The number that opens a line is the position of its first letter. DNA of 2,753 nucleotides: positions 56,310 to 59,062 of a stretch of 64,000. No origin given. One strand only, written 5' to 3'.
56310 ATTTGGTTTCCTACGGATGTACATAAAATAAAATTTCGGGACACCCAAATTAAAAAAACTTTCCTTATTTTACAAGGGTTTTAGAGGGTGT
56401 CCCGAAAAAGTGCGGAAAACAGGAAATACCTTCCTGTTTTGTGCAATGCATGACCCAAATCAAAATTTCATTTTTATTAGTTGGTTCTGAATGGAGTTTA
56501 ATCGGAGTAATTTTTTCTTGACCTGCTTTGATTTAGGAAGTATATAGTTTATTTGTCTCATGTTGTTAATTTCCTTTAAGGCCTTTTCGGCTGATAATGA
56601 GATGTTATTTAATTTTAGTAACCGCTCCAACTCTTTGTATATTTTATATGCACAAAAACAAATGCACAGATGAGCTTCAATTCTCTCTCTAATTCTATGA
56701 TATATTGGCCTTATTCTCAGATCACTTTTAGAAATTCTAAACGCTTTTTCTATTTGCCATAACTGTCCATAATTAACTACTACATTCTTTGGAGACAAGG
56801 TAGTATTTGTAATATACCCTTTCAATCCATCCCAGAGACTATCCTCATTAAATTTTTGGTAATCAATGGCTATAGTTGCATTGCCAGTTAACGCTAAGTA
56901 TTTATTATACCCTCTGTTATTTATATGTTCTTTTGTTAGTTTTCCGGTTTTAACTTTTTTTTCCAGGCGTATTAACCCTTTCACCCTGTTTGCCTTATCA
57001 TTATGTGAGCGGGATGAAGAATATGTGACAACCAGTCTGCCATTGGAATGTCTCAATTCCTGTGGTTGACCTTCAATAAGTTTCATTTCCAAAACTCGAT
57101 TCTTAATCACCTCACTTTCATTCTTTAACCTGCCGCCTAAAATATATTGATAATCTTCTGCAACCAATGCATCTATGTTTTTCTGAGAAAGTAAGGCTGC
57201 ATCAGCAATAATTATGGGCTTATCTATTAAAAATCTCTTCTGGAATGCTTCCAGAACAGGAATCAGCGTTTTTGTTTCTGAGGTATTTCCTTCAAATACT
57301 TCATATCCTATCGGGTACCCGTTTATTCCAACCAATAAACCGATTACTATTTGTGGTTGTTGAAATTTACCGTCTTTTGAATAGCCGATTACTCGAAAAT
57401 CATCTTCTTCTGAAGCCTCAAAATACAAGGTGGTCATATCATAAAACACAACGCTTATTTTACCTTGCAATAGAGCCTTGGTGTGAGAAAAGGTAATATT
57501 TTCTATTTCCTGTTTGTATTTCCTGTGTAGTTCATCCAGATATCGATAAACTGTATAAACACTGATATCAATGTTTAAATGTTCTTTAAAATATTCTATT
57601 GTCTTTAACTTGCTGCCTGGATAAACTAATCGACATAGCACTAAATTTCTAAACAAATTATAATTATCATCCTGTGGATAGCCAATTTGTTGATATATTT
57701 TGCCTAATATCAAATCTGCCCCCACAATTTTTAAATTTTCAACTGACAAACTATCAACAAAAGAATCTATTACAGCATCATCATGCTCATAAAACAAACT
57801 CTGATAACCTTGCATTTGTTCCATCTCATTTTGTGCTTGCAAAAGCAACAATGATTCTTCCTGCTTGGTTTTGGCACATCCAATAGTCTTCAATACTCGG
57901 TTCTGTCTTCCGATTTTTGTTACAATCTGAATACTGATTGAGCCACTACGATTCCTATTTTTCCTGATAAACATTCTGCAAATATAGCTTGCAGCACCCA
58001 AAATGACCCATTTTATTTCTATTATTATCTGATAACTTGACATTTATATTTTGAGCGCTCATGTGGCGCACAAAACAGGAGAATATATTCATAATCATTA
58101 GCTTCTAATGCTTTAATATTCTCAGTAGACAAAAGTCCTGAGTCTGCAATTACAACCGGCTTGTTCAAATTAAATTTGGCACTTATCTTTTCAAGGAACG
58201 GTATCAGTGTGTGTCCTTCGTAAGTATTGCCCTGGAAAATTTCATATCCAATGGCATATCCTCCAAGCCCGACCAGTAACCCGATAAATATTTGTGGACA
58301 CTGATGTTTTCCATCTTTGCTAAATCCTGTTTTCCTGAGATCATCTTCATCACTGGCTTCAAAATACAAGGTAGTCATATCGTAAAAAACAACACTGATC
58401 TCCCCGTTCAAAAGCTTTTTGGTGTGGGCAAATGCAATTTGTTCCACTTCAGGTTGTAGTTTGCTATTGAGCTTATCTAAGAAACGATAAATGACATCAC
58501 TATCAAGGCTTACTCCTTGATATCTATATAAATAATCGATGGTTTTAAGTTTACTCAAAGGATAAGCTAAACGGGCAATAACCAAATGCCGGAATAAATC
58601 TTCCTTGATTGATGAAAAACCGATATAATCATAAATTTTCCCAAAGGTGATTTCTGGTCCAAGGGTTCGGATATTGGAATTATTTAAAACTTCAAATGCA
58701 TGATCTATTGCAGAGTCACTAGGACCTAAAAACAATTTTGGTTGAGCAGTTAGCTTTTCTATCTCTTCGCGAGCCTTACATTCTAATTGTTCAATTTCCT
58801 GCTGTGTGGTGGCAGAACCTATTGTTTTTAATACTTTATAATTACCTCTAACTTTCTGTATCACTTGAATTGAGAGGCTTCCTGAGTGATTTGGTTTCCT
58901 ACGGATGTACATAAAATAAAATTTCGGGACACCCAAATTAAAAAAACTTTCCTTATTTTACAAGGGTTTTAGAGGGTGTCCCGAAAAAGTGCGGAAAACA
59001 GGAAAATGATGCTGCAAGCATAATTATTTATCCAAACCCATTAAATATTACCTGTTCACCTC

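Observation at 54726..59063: Nested IS1634-like elements bracketed by a 61-bp direct repeat and carrying a 923-bp internal direct duplication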

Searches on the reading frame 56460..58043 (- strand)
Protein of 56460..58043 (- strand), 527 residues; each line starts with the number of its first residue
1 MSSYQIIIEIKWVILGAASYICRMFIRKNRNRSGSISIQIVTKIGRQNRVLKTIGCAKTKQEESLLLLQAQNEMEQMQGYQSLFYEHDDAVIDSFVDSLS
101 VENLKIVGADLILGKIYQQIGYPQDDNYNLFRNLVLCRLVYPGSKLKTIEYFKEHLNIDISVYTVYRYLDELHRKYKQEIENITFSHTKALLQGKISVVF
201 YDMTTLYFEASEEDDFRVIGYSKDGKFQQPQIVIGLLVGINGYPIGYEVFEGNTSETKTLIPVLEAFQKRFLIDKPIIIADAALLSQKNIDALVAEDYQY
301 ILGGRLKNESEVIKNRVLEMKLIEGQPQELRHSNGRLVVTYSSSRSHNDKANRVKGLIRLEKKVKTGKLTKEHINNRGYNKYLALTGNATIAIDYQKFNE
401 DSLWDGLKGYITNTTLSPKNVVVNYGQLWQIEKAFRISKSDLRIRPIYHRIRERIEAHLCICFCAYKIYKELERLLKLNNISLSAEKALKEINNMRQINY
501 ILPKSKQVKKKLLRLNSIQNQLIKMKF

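Call 5: search_protein_families(library=pfam, proteins=[window:56460-58043:-])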
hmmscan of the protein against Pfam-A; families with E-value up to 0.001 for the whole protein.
window:56460-58043:- (527 aa): 1 family
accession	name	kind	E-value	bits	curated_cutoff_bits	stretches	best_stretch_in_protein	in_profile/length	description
PF01609.27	DDE_Tnp_1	-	4.2e-18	66.3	23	1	195-466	3-198/200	Transposase DDE domain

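Call 6: search_protein_families(library=ncbifam, proteins=[window:56460-58043:-])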
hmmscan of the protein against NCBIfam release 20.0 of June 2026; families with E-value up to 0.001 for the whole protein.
window:56460-58043:- (527 aa): 6 families
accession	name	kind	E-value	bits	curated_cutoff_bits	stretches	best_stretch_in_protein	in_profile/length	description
NF033559.2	transpos_IS1634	equivalog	4.7e-107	359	100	1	49-524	4-477/483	IS1634 family transposase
NF033592.1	transpos_IS4_1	equivalog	2.4e-09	36.8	115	1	197-467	107-326/332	IS4 family transposase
NF049925.1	transpos_IS4_4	equivalog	1.7e-06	27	250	1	382-517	280-419/449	IS4 family transposase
NF049999.1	transpos_IS701_3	equivalog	1.1e-05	24.5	170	1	410-470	298-358/412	IS701 family transposase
NF033551.1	transpos_IS1182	equivalog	3.6e-05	22.9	270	1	242-303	279-340/488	IS1182 family transposase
NF033591.1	transpos_IS4_2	equivalog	7.6e-05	22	152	1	255-461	98-269/340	IS4 family transposase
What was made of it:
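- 56433..58079 (-): Element B, a complete IS1634-family insertion sequence (1647 bp). The transposase ORF is 56460-57974 (ATG) or 56460-58043, on the minus strand. NF033559 at 359 bits (call 6).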

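Call 8: find_encoding_contigs(protein=window:56460-58043:-, flank=4000, max_places=10)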
Protein window:56460-58043:- (527 aa): no gene with exactly this product is on record in the collection.

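Call 10: find_encoding_contigs(protein=window:56460-57974:-, flank=4000, max_places=10)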
Protein window:56460-57974:- (504 aa): no gene with exactly this product is on record in the collection.

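Call 31: find_homologous_proteins(query=window:56460-57974:-, max_evalue=1e-100)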
Query window:56460-57974:- (504 aa): 7945 proteins with E <= 1e-100 among 8000 candidates; the best 120 are listed.
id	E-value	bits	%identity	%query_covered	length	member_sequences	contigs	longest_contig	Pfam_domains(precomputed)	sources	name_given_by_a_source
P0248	0.0e+0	1109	100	100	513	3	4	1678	PF01609.28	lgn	-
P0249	4.1e-251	852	74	100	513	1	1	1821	PF01609.28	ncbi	-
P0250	1.3e-250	850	74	100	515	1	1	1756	PF01609.28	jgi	jgi:hypothetical protein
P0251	7.6e-250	848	74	100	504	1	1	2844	PF01609.28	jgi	jgi:hypothetical protein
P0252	6.4e-249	845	72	100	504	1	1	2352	PF01609.28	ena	-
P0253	3.1e-248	842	74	100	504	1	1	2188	PF01609.28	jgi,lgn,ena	-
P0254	5.7e-247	838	73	100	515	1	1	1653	PF01609.28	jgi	jgi:transposase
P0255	6.5e-247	838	72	100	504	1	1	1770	PF01609.28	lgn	-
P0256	6.9e-247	838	73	100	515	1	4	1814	PF01609.28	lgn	-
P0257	1.3e-246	837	73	100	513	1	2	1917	PF01609.28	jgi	jgi:transposase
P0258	4.4e-246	835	73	100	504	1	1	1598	PF01609.28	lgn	-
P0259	4.9e-246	835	72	100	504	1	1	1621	PF01609.28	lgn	-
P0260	5.2e-246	835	72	100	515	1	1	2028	PF01609.28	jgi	jgi:transposase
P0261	6.1e-246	835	73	100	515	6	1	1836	PF01609.28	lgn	-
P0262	1.7e-245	833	73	100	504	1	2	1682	PF01609.28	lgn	-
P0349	3.9e-228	776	66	100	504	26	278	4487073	PF01609.28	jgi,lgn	jgi:transposase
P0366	2.6e-227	773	66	100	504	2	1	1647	PF01609.28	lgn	-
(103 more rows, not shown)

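Call 32: find_encoding_contigs(protein=P0248, flank=3000, max_places=10)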
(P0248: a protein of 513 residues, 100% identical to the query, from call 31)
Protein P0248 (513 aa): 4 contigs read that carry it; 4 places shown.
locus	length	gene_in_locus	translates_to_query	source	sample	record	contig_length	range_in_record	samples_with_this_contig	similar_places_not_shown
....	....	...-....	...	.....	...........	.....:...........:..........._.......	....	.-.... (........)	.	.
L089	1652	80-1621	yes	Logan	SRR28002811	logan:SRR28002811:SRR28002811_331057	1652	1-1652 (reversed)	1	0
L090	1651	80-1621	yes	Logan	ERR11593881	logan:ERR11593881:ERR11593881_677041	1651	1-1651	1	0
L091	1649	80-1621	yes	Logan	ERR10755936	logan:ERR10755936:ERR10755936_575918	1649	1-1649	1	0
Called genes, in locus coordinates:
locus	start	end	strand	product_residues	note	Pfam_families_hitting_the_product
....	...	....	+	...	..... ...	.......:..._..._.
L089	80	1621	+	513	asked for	PF01609:DDE_Tnp_1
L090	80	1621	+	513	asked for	PF01609:DDE_Tnp_1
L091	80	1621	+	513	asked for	PF01609:DDE_Tnp_1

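Call 33: find_encoding_contigs(protein=P0349, flank=4000, max_places=10)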
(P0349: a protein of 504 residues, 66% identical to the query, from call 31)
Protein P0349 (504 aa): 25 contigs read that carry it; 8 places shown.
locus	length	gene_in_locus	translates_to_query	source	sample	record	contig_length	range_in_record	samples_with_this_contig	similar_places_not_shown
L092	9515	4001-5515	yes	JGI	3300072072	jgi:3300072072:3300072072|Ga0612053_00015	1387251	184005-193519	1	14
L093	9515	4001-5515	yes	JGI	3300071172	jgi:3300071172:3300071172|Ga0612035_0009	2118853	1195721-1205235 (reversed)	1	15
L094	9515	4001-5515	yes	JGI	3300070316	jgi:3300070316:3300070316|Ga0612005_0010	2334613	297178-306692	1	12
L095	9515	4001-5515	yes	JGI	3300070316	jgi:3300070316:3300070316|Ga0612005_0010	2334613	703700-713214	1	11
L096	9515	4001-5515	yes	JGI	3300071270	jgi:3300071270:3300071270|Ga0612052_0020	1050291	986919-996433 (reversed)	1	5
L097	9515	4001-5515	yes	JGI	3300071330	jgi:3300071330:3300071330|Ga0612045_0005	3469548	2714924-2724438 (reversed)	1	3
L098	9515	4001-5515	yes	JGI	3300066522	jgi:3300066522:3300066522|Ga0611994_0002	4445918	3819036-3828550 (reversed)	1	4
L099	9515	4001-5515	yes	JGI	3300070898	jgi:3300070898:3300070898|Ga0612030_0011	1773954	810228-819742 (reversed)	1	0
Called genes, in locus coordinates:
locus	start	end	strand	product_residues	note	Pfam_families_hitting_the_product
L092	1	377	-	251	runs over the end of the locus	PF00072:Response_reg, PF04397:LytTR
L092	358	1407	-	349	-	PF06580:His_kinase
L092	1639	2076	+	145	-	PF00903:Glyoxalase, PF06983:3-dmu-9_3-mt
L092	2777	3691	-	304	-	-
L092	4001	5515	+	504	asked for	PF01609:DDE_Tnp_1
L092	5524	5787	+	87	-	-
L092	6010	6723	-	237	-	PF13505:OMP_b-brl (weak)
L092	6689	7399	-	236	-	PF00106:adh_short, PF08659:KR, PF13561:adh_short_C2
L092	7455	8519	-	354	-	PF21088:MS_channel_1st, PF00924:MS_channel_2nd, PF21082:MS_channel_3rd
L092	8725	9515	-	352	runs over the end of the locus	PF13310:Virulence_RhuM, PF02661:Fic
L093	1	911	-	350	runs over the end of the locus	PF00425:Chorismate_bind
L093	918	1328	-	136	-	PF03061:4HBT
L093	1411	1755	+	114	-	PF01258:zf-dskA_traR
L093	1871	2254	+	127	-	PF20050:DUF6452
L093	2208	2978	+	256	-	PF19515:DUF6048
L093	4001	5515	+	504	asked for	PF01609:DDE_Tnp_1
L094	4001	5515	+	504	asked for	PF01609:DDE_Tnp_1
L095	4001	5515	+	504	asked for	PF01609:DDE_Tnp_1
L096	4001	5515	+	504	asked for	PF01609:DDE_Tnp_1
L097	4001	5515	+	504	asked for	PF01609:DDE_Tnp_1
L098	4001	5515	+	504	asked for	PF01609:DDE_Tnp_1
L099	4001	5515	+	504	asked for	PF01609:DDE_Tnp_1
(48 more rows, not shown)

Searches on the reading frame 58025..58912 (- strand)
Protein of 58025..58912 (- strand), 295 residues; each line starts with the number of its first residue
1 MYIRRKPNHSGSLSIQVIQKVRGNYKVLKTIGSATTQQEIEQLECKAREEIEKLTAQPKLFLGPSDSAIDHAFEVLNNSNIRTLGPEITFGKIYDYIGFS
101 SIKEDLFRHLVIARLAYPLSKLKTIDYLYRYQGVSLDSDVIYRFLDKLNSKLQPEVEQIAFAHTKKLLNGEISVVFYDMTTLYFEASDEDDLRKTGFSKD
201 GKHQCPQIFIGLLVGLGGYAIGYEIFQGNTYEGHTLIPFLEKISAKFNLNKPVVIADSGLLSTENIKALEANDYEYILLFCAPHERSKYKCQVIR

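Call 43: search_protein_families(library=pfam, proteins=[window:58025-58912:-], max_evalue=0.1)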
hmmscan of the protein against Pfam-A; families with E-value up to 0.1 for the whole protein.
window:58025-58912:- (295 aa): 2 families
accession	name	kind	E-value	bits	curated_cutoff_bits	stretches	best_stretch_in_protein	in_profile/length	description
PF01609.27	DDE_Tnp_1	-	5.5e-07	30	23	1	172-278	4-104/200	Transposase DDE domain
PF12119.13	DUF3581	-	0.026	14.5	25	1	165-267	69-164/217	Protein of unknown function (DUF3581)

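Call 46: find_encoding_contigs(protein=window:58025-58912:-, flank=2000, max_places=5)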
Protein window:58025-58912:- (295 aa): no gene with exactly this product is on record in the collection.
